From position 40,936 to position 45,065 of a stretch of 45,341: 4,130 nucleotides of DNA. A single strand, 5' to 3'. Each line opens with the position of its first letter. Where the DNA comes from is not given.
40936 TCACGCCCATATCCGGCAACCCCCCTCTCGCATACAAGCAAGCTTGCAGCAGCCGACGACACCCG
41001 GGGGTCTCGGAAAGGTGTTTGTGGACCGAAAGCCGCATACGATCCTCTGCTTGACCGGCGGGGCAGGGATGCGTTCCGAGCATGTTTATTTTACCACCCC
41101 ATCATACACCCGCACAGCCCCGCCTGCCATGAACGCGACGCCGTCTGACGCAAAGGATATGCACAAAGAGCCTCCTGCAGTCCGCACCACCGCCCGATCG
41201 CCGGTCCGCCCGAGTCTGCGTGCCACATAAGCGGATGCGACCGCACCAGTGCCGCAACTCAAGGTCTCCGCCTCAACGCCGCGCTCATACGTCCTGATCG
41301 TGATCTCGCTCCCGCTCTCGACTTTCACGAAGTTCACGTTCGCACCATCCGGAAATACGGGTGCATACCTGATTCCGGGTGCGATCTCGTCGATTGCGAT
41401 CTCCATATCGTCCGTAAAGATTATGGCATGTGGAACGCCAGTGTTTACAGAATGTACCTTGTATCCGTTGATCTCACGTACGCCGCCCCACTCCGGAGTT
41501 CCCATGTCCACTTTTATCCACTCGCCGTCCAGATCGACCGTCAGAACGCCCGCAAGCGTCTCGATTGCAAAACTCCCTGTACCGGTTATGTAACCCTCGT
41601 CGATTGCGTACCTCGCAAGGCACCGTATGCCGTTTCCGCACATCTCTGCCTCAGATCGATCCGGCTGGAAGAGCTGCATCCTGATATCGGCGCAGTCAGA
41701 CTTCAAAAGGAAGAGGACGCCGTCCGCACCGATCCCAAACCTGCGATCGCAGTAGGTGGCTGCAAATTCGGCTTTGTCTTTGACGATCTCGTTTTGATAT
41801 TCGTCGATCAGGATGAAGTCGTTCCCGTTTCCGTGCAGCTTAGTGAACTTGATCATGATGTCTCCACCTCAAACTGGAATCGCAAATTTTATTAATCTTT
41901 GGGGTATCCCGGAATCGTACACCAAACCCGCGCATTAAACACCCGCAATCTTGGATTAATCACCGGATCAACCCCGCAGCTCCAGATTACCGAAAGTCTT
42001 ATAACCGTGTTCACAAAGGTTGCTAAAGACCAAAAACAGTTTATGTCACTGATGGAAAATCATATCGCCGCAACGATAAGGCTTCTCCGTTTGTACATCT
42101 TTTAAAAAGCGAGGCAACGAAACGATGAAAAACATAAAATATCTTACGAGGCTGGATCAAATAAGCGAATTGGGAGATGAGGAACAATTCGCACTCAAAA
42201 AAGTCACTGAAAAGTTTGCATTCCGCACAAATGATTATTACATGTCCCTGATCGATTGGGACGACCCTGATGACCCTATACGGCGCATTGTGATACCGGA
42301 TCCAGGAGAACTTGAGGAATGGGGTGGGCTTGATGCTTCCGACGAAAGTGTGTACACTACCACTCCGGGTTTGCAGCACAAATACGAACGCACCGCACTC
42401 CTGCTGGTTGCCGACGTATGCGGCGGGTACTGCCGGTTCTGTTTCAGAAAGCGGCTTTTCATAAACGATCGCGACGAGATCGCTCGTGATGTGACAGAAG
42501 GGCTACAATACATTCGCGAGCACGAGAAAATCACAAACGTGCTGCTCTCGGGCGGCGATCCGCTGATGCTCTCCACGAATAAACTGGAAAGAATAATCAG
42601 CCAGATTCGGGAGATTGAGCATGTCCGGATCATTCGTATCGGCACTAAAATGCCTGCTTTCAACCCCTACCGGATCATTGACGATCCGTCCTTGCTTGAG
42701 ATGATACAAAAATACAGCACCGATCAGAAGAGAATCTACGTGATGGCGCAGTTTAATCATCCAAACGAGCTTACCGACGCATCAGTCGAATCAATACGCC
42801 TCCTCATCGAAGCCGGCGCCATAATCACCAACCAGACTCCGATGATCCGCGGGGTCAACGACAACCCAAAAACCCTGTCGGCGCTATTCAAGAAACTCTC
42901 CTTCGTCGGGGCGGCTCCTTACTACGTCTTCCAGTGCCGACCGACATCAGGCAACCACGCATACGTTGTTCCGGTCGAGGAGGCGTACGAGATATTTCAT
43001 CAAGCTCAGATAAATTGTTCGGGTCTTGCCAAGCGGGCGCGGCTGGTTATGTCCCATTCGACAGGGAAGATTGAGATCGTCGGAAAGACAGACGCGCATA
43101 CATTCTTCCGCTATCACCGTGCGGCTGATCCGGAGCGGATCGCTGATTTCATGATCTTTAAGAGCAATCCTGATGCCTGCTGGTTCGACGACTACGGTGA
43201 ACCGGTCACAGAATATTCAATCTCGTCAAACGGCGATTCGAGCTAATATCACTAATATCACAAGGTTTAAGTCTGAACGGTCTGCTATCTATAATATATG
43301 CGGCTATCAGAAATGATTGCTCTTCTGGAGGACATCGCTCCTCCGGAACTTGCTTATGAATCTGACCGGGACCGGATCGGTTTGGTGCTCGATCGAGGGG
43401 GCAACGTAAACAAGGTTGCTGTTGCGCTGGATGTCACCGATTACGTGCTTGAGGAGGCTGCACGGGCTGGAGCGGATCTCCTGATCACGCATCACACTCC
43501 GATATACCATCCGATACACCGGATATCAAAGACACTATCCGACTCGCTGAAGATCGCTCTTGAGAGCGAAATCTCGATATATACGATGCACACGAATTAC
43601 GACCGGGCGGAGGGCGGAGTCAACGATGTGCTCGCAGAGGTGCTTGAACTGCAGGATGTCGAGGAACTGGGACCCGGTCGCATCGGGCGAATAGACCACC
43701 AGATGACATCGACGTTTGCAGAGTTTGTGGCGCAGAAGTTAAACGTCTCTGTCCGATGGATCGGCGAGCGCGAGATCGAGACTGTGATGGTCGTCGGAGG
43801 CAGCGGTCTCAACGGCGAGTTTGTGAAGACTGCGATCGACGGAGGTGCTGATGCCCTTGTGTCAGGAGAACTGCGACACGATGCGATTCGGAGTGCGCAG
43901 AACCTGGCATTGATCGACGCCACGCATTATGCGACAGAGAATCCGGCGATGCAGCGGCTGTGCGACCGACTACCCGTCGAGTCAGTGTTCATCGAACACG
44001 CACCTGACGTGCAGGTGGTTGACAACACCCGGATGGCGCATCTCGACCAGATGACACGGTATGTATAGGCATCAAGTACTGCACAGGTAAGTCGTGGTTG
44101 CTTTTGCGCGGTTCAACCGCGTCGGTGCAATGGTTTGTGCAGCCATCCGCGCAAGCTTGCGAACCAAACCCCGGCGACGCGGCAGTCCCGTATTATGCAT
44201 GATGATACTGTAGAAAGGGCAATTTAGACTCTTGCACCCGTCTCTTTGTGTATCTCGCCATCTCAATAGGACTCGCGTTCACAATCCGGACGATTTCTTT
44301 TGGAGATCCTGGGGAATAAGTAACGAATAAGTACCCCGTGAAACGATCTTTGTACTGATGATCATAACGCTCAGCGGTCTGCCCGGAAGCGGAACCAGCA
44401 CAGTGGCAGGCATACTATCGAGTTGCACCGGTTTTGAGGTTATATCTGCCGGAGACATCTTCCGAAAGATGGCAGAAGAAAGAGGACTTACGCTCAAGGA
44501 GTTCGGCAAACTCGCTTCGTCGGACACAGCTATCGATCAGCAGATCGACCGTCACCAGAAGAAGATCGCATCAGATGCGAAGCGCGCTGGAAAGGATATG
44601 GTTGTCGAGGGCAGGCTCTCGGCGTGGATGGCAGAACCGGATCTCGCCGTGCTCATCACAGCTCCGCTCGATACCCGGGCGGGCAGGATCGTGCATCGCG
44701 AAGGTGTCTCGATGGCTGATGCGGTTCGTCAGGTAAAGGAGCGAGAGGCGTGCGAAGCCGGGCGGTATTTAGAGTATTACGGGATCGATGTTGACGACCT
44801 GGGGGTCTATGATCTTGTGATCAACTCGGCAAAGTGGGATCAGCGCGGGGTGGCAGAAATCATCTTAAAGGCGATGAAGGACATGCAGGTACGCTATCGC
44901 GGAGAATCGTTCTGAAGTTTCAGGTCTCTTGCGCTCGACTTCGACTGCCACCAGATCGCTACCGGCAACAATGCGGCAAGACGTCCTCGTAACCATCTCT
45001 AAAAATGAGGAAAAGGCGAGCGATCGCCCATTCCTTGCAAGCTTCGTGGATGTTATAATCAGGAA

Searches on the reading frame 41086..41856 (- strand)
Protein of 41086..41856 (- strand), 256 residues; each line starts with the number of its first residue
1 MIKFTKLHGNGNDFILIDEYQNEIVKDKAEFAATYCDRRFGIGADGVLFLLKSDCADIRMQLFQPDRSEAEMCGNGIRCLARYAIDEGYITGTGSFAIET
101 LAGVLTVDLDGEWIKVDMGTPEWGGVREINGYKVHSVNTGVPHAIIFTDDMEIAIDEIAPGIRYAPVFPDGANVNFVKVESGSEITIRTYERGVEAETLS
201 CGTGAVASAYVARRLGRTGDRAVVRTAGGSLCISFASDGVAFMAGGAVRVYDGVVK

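Call 56: search_protein_families(library=pfam, proteins=[window:41086-41856:-], max_evalue=0.001)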
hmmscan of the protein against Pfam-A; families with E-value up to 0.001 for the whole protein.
window:41086-41856:- (256 aa): 1 family
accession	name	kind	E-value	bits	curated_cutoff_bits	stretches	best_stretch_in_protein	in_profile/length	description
PF01678.24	DAP_epimerase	-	1.4e-55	187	34.7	2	4-123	1-120/121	Diaminopimelate epimerase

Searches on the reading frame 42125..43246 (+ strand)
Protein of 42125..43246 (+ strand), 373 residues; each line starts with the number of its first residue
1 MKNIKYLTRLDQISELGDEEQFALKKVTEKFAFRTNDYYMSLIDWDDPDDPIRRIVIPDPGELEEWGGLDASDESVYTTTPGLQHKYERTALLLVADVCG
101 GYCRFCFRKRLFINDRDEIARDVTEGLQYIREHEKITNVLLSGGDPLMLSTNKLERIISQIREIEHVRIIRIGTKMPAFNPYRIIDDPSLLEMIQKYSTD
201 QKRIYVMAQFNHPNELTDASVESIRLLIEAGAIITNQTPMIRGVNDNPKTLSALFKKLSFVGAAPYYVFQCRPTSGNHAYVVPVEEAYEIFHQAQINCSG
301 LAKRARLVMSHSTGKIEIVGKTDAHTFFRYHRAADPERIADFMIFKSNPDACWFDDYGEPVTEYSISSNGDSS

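Call 56: search_protein_families(library=pfam, proteins=[window:42125-43246:+], max_evalue=0.001)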
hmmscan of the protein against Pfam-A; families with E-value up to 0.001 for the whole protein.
window:42125-43246:+ (373 aa): 2 families
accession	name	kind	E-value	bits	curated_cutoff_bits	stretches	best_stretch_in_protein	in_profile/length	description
PF04055.27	Radical_SAM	-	3.4e-11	44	29.5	1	96-247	4-157/166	Radical SAM superfamily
PF13353.11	Fer4_12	-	0.00055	20.7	22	1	94-165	10-81/137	4Fe-4S single cluster domain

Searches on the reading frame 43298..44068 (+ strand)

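Call 56: search_protein_families(library=pfam, proteins=[window:43298-44068:+], max_evalue=0.001)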
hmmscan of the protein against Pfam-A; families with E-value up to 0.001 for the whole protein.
window:43298-44068:+ (256 aa): 1 family
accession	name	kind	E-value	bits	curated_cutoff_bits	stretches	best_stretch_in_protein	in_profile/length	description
PF01784.24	DUF34_NIF3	-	6.7e-55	186.9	23.4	1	1-226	1-236/256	Duf34/NIF3 (NGG1p interacting factor 3)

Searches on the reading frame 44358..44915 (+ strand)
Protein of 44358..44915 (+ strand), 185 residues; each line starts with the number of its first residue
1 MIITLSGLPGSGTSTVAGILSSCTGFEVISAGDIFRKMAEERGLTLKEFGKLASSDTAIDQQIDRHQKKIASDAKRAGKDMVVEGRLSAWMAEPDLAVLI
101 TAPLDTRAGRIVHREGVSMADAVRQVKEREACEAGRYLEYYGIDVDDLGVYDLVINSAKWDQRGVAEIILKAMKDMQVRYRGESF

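Call 56: search_protein_families(library=pfam, proteins=[window:44358-44915:+], max_evalue=0.001)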
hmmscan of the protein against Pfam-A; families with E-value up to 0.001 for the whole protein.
window:44358-44915:+ (185 aa): 6 families
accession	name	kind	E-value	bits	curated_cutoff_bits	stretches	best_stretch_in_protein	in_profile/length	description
PF13189.12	Cytidylate_kin2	-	7.5e-26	91.8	28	1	2-158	1-175/176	Cytidylate kinase-like family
PF13207.12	AAA_17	-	1.9e-14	54.5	27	1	7-93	2-87/136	AAA domain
PF13238.12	AAA_18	-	1.2e-13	52.1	29.4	1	3-115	1-112/128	AAA domain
PF13671.12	AAA_33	-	9e-06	26.5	27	1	3-84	2-76/143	AAA domain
PF01121.26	CoaE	-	2.5e-05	24.5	27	0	1-49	1-48/180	Dephospho-CoA kinase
PF02224.24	Cytidylate_kin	-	8.7e-05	22.8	26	0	3-39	1-37/211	Cytidylate kinase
